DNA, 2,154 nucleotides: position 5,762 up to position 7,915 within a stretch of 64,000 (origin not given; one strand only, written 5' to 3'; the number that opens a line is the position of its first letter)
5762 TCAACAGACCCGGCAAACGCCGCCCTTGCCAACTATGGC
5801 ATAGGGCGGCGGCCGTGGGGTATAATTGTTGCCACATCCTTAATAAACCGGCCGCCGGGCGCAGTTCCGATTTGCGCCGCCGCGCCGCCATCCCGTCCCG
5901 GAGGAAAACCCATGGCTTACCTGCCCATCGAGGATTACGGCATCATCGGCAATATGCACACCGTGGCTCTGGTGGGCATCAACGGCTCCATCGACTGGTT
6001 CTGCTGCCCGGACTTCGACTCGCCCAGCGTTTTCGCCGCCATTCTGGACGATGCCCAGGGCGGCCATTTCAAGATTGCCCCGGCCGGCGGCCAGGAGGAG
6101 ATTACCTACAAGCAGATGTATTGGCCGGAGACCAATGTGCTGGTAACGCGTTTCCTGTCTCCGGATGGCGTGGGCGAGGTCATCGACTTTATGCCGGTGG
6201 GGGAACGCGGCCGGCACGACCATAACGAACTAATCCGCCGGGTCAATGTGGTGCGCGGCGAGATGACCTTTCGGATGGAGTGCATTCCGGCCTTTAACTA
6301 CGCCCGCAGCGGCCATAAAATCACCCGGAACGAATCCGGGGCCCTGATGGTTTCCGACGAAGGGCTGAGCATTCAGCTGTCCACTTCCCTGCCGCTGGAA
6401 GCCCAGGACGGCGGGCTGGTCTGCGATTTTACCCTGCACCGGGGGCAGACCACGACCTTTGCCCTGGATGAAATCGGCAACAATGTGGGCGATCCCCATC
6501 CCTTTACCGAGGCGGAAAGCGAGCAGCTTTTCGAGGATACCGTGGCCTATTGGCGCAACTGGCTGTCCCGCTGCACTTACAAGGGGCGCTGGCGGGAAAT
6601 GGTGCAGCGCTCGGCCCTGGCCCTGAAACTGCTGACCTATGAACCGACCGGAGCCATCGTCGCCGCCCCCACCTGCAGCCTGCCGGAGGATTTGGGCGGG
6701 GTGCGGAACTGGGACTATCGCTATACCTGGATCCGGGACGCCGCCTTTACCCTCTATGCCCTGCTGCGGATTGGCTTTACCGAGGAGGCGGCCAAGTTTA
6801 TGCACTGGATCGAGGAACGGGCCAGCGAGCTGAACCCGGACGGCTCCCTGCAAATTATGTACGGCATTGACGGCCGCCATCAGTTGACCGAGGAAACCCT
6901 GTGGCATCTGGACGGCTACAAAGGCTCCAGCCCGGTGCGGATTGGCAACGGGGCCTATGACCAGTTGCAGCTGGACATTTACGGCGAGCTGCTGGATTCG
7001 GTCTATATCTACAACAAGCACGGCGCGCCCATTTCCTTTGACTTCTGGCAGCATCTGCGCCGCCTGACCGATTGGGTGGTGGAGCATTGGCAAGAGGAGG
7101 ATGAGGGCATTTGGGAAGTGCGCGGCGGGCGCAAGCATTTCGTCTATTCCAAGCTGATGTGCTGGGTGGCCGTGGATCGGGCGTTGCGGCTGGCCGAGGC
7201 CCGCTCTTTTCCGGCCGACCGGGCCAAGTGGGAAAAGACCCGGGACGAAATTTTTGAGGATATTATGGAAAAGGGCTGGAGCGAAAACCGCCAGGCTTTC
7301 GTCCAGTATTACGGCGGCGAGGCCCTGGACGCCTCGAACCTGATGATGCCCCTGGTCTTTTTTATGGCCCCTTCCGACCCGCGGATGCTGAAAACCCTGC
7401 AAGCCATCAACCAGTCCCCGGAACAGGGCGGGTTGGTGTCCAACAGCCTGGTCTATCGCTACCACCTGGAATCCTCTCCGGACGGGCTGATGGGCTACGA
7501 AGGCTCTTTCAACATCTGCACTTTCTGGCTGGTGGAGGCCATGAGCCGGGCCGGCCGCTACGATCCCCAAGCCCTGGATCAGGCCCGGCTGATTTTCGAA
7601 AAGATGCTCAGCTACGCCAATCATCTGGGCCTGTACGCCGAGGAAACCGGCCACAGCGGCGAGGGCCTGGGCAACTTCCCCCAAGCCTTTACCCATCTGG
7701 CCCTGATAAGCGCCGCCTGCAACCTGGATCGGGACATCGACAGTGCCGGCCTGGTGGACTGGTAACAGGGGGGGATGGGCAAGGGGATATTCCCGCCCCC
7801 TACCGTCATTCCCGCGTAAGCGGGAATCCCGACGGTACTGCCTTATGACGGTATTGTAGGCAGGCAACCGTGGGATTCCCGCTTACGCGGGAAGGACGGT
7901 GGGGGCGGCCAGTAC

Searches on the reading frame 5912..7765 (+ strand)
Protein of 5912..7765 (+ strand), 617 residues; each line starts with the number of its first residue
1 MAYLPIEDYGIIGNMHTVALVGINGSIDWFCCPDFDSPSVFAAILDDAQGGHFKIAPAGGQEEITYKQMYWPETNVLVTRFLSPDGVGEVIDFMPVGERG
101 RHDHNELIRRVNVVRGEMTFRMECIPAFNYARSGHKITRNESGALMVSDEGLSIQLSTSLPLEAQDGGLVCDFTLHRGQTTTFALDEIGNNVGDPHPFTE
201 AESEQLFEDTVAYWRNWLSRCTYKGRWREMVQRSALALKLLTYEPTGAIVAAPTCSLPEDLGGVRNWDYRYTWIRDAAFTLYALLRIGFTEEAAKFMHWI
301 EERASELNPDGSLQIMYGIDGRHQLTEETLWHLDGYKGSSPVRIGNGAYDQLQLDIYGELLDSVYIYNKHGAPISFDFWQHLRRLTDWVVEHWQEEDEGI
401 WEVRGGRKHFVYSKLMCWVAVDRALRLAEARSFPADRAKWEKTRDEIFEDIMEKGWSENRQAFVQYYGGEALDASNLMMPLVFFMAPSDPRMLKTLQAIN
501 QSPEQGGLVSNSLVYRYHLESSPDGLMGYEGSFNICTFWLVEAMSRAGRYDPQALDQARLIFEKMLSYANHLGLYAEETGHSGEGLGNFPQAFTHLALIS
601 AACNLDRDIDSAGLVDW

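Call 48: list_cluster_members(proteins=[window:5912-7765:+, window:10952-12988:+, window:17164-19122:-, window:37702-39645:+, window:47446-49464:+, window:41794-42774:-, window:54442-55722:-, window:59038-59997:-])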
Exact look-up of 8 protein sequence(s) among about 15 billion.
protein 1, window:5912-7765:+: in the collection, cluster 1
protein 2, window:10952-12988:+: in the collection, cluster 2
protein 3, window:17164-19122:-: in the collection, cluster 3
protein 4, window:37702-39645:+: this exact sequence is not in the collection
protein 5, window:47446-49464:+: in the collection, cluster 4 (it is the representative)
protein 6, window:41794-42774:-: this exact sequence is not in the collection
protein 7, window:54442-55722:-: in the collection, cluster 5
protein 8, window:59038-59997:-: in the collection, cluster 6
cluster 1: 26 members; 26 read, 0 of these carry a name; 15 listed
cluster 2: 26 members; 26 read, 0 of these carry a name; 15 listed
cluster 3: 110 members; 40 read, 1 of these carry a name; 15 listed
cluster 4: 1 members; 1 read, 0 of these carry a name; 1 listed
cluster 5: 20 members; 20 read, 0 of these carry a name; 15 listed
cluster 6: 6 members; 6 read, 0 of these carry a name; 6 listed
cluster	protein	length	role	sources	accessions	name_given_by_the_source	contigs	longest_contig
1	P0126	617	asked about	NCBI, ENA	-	-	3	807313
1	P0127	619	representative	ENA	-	-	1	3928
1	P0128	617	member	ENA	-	-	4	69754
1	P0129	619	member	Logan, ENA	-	-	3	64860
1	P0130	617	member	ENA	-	-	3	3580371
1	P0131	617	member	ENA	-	-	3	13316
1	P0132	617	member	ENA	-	-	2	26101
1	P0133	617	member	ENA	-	-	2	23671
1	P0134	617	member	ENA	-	-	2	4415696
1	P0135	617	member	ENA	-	-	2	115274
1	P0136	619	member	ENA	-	-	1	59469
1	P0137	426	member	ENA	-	-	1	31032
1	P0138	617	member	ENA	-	-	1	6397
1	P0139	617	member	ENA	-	-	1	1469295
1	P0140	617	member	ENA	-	-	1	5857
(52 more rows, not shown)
